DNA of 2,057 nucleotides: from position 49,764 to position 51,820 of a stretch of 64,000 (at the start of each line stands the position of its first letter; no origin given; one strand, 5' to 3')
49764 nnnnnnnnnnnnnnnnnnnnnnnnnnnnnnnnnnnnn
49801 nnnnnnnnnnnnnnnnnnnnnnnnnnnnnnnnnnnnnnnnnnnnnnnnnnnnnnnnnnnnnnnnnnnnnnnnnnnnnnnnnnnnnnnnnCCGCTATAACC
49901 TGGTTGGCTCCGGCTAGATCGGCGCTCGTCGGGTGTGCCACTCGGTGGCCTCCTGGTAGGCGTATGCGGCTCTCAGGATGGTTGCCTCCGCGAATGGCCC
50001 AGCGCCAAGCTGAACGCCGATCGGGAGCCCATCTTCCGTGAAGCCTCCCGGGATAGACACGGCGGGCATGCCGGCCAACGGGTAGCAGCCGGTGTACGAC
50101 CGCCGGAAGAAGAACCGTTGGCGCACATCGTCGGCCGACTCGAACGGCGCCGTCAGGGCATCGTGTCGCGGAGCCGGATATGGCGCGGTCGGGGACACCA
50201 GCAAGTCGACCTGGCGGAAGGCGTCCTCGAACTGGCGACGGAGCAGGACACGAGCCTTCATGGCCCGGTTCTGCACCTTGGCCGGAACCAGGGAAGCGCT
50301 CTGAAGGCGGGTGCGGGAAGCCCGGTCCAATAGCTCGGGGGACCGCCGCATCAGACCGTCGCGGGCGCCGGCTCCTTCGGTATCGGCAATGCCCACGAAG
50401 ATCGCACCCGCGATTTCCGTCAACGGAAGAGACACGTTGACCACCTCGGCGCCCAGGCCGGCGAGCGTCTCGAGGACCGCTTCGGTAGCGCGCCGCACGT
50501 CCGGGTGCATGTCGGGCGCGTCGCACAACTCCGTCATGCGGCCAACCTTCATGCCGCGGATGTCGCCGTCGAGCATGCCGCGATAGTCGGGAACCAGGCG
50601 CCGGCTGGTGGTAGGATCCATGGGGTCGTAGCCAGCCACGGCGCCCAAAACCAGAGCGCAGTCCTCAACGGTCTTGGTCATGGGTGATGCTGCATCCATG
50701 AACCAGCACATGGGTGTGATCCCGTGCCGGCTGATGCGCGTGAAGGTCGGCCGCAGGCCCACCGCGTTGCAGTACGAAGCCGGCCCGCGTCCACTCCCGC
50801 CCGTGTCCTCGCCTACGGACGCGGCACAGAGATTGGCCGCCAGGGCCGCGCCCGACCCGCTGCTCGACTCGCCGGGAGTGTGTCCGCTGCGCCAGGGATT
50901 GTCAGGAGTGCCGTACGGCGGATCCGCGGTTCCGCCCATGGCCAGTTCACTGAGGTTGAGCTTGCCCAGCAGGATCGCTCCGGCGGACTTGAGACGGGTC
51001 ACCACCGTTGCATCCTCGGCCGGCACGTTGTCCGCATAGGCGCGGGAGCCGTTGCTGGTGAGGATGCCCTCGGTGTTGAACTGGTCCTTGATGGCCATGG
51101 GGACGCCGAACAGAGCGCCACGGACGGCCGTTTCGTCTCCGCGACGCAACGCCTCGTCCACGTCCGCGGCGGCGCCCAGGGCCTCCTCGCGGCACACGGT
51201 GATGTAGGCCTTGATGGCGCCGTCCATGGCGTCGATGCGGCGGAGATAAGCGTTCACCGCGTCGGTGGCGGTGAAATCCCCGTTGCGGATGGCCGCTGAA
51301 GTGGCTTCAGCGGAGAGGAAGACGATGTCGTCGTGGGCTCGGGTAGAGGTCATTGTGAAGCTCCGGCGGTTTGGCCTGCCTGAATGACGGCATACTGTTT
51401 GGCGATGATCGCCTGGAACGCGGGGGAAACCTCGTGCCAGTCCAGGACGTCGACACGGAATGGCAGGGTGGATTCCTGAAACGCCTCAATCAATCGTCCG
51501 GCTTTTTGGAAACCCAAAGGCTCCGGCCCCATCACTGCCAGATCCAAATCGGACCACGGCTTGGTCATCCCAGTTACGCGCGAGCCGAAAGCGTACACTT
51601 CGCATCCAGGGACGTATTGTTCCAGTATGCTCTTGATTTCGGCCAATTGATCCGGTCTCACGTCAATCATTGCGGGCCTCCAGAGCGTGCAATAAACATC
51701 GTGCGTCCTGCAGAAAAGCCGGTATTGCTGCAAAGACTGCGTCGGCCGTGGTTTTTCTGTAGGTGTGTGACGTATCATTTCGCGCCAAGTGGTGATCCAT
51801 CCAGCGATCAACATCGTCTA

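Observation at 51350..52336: HEPN/MNT toxin-antitoxin pair wedged between a GatC/AtzG-like small subunit gene and its amidase, with start/stop overlap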

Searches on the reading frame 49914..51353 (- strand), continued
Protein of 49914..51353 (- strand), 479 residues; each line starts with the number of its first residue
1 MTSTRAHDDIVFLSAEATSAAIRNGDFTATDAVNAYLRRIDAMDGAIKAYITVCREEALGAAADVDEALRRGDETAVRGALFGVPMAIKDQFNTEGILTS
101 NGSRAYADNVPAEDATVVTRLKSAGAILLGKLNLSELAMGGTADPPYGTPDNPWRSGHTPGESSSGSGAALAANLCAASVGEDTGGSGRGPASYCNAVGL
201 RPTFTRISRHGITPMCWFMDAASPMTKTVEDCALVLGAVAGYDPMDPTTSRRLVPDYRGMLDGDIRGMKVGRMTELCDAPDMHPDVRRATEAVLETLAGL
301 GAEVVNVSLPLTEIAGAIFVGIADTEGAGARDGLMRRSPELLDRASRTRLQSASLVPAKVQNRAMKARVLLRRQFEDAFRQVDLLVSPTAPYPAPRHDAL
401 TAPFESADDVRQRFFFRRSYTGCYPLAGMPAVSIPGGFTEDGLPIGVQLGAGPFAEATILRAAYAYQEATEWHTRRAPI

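Call 57: search_protein_families(library=ncbifam, proteins=[L090:4980-6443:+, L089:4956-6431:+, L086:4989-6443:+, L059:4998-6425:+], max_evalue=1e-60)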
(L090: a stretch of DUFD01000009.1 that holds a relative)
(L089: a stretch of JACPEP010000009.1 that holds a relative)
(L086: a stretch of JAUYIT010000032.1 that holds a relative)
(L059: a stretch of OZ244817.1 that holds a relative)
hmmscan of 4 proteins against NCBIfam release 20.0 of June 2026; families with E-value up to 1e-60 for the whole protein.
L090:4980-6443:+ (487 aa): 17 families
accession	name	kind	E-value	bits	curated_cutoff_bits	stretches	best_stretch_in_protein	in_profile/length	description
TIGR00132.1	gatA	equivalog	3.8e-195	649.1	481.1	1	15-479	3-465/466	Asp-tRNA(Asn)/Glu-tRNA(Gln) amidotransferase subunit GatA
NF005565.0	PRK07235.1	subfamily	1.6e-104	350.4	545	1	13-482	29-505/506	amidase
NF006631.0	PRK09201.1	equivalog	8.3e-99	331.4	461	1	6-476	5-453/466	AtzE family amidohydrolase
TIGR02715.1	amido_AtzE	subfamily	1.1e-96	324.6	425.75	1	11-476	3-446/452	AtzE family amidohydrolase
NF004815.0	PRK06169.1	equivalog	3.2e-93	312.8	506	1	5-296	7-299/471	amidase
NF005688.0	PRK07488.1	equivalog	4.1e-86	289.8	532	1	5-476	8-464/474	indoleacetamide hydrolase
NF005517.0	PRK07139.1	equivalog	2.7e-82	276.8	546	1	72-471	37-426/439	amidase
NF005450.0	PRK07042.1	equivalog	3e-81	273.3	458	1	6-295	5-291/464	amidase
NF005686.0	PRK07486.1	subfamily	8.9e-81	272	465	1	11-295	17-305/486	amidase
NF005687.0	PRK07487.1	subfamily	1.7e-78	264.5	428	1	8-475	8-453/468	amidase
NF004816.0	PRK06170.1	equivalog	3.8e-78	263.3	503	1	8-479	12-483/493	amidase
NF004717.0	PRK06061.1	equivalog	2.6e-74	250.7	498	0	7-295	16-305/483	amidase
NF006006.0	PRK08137.1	equivalog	1e-71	242.3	534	1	7-482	33-515/529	amidase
NF005460.0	PRK07056.1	subfamily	1.3e-70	238.6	447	1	6-475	6-450/457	amidase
NF009119.0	PRK12470.1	equivalog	2.2e-68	231.4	498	0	13-310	14-303/462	amidase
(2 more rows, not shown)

L089:4956-6431:+ (491 aa): 18 families
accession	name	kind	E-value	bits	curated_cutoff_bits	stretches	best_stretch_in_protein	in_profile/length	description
TIGR00132.1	gatA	equivalog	6.9e-192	638.3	481.1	1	15-478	4-465/466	Asp-tRNA(Asn)/Glu-tRNA(Gln) amidotransferase subunit GatA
NF005565.0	PRK07235.1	subfamily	9.8e-98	328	545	1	24-481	41-505/506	amidase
NF006631.0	PRK09201.1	equivalog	1e-92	311.3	461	1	4-475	4-453/466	AtzE family amidohydrolase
NF005688.0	PRK07488.1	equivalog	6.8e-91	305.5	532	1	3-475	7-464/474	indoleacetamide hydrolase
NF004815.0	PRK06169.1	equivalog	5.2e-89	298.9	506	1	4-295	7-299/471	amidase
TIGR02715.1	amido_AtzE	subfamily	1.5e-88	297.7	425.75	1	16-475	9-446/452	AtzE family amidohydrolase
NF006006.0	PRK08137.1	equivalog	3.5e-82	276.9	534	1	6-482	33-516/529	amidase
NF005450.0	PRK07042.1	equivalog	6.2e-80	268.9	458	1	2-295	2-292/464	amidase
NF005517.0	PRK07139.1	equivalog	9.2e-80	268.5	546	1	70-470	36-426/439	amidase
NF005687.0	PRK07487.1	subfamily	3.6e-79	266.7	428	1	4-475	5-454/468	amidase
NF005686.0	PRK07486.1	subfamily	2.3e-77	260.7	465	1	6-483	13-479/486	amidase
NF004816.0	PRK06170.1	equivalog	1.2e-76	258.3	503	1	7-478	12-483/493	amidase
NF004717.0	PRK06061.1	equivalog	1.3e-74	251.6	498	1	8-296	18-307/483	amidase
NF006043.0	PRK08186.1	subfamily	3e-71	240.6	487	0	6-295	6-289/600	allophanate hydrolase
NF009119.0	PRK12470.1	equivalog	4e-71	240.4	498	0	13-306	15-303/462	amidase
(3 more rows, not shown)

L086:4989-6443:+ (484 aa): 19 families
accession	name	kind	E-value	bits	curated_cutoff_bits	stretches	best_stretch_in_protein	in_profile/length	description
TIGR00132.1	gatA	equivalog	3.3e-188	626.2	481.1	1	13-477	3-465/466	Asp-tRNA(Asn)/Glu-tRNA(Gln) amidotransferase subunit GatA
NF005565.0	PRK07235.1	subfamily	9.6e-102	341.2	545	1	53-480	72-505/506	amidase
NF005688.0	PRK07488.1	equivalog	1.4e-100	337.5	532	1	3-474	8-464/474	indoleacetamide hydrolase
NF004815.0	PRK06169.1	equivalog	2.1e-96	323.3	506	1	4-483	8-466/471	amidase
NF006631.0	PRK09201.1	equivalog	3.4e-96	322.8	461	1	3-474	4-453/466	AtzE family amidohydrolase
TIGR02715.1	amido_AtzE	subfamily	6.5e-92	308.8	425.75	1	8-474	2-446/452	AtzE family amidohydrolase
NF005517.0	PRK07139.1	equivalog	4.3e-85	286.1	546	1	68-469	35-426/439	amidase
NF006006.0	PRK08137.1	equivalog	7.1e-85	285.8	534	1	7-481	35-516/529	amidase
NF005450.0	PRK07042.1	equivalog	2.6e-83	280.1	458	1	5-483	6-459/464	amidase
NF005686.0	PRK07486.1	subfamily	8.5e-78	262.2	465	1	9-309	17-321/486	amidase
NF005687.0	PRK07487.1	subfamily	2.9e-74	250.6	428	1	9-470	11-450/468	amidase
NF006043.0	PRK08186.1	subfamily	1.6e-73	248.1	487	0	5-301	6-296/600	allophanate hydrolase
NF004816.0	PRK06170.1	equivalog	9.1e-73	245.6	503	1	3-477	9-483/493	amidase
NF004717.0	PRK06061.1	equivalog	1.1e-70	238.6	498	1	6-483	17-474/483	amidase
NF005460.0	PRK07056.1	subfamily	1.3e-69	235.4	447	1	7-472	9-449/457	amidase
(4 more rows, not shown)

L059:4998-6425:+ (475 aa): 17 families
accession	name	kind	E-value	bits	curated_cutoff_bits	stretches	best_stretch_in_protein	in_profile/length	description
TIGR00132.1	gatA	equivalog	2.1e-97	326.8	481.1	1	18-319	5-303/466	Asp-tRNA(Asn)/Glu-tRNA(Gln) amidotransferase subunit GatA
NF004815.0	PRK06169.1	equivalog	5.5e-94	315.4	506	1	8-471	9-467/471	amidase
NF006631.0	PRK09201.1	equivalog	1.3e-86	291.2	461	1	8-463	6-455/466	AtzE family amidohydrolase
TIGR02715.1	amido_AtzE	subfamily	7.8e-85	285.5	425.75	1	12-461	3-446/452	AtzE family amidohydrolase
NF005565.0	PRK07235.1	subfamily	1.5e-79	268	545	1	66-321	80-336/506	amidase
NF005688.0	PRK07488.1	equivalog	1.6e-77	261.5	532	1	5-303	7-290/474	indoleacetamide hydrolase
NF005686.0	PRK07486.1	subfamily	5.1e-77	259.6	465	1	8-473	13-483/486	amidase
NF006043.0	PRK08186.1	subfamily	1.7e-73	248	487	1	9-468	7-453/600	allophanate hydrolase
NF005687.0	PRK07487.1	subfamily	7e-72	242.7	428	1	9-468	8-461/468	amidase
NF006006.0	PRK08137.1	equivalog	8.7e-71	239.3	534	1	10-300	35-334/529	amidase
NF005450.0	PRK07042.1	equivalog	3e-70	237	458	1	9-468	7-457/464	amidase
NF005460.0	PRK07056.1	subfamily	1.1e-69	235.5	447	1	10-462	9-452/457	amidase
NF004816.0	PRK06170.1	equivalog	2.5e-67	227.6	503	1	4-464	7-483/493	amidase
NF004717.0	PRK06061.1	equivalog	5.5e-67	226.5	498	1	10-471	18-475/483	amidase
TIGR02713.1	allophanate_hyd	equivalog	7.4e-67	226.1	511.05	1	46-466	4-416/563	allophanate hydrolase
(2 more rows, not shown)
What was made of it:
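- On GatA (TIGR00132 equivalog): Genuine Chloroflexota GatA proteins score 638-649 bits (call 57).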

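Call 62: search_protein_families(library=padloc, proteins=[window:49914-51353:-], max_evalue=0.001)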
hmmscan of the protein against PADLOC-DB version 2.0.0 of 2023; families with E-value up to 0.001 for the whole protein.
window:49914-51353:- (479 aa): 0 families

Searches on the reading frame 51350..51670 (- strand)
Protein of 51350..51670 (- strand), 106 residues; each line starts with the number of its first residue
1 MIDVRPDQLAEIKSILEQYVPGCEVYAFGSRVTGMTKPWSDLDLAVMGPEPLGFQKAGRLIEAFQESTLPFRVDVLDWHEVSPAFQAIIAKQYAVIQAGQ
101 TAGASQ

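Call 4: search_protein_families(library=pfam, proteins=[window:51350-51670:-], max_evalue=0.01)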
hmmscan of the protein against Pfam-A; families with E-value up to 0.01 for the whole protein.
window:51350-51670:- (106 aa): 3 families
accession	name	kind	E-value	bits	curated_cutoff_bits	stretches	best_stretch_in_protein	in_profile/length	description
PF01909.29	NTP_transf_2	-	1.6e-10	41.7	21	1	10-91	2-87/93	Nucleotidyltransferase domain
PF18765.7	Polbeta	-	2e-10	41.1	26.9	1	11-96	2-87/93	Polymerase beta, Nucleotidyltransferase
PF22600.2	MTPAP-like_central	-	1.7e-08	35.1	27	1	9-51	26-68/139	Poly(A) RNA polymerase, mitochondrial-like, central palm domain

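Call 5: search_protein_families(library=ncbifam, proteins=[window:51350-51670:-], max_evalue=10)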
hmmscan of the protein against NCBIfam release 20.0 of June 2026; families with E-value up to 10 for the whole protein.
window:51350-51670:- (106 aa): 11 families
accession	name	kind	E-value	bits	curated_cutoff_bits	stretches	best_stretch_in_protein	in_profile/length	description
NF047752.1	MntA_antitoxin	equivalog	8.8e-13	48.1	60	1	25-99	10-83/106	type VII toxin-antitoxin system MntA family adenylyltransferase antitoxin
NF053581.1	ANT_3pp_Ic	exception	0.002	17.7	545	1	7-58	11-64/265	aminoglycoside nucleotidyltransferase ANT(3'')-Ic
NF033127.1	ANT_3pp_AadA3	exception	0.0053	16.3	595.5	1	7-48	6-49/258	ANT(3'')-Ia family aminoglycoside nucleotidyltransferase AadA3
NF012157.0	ANT_3pp_I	equivalog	0.0057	16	375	1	7-47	5-47/256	AadA family aminoglycoside 3''-O-nucleotidyltransferase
NF002332.0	PRK01293.1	equivalog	0.0059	16.1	126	1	22-75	117-167/209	malonate decarboxylase holo-ACP synthase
NF010309.0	PRK13746.1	subfamily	0.0063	15.9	193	1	8-54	12-60/263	aminoglycoside adenylyltransferase family protein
NF012212.1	ANT_9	subfamily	0.0081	15.5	340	1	9-62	10-61/249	aminoglycoside nucleotidyltransferase ANT(9)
TIGR03135.1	malonate_mdcG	equivalog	0.02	14.7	99.7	1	36-75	131-169/205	malonate decarboxylase holo-[acyl-carrier-protein] synthase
NF045909.1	ANT_9_Ic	equivalog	0.023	14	505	1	24-63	29-68/259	aminoglycoside nucleotidyltransferase ANT(9)-Ic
NF033220.1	ANT_3pp_II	equivalog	0.027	13.8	400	1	12-65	10-65/258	ANT(3'')-II family aminoglycoside nucleotidyltransferase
NF051468.1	ANT_AadA37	exception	0.098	11.6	550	1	13-70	20-80/265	ANT(3'')-I family aminoglycoside nucleotidyltransferase AadA37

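Call 62: search_protein_families(library=padloc, proteins=[window:51350-51670:-], max_evalue=0.001)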
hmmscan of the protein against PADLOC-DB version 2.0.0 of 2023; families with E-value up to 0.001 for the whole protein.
window:51350-51670:- (106 aa): 4 families
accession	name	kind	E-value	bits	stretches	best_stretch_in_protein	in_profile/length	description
PDLC03138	Specificity_I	-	1.5e-23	81.5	1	1-98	1-98/485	Type I specificity subunit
PDLC04904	PDC-S09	-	1.1e-06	26.8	1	10-94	14-96/104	-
PDLC04902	PDC-S09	-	4.5e-05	21.7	1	9-94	9-93/97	-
PDLC04906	PDC-S09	-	4.6e-05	21.7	1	24-93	26-95/98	-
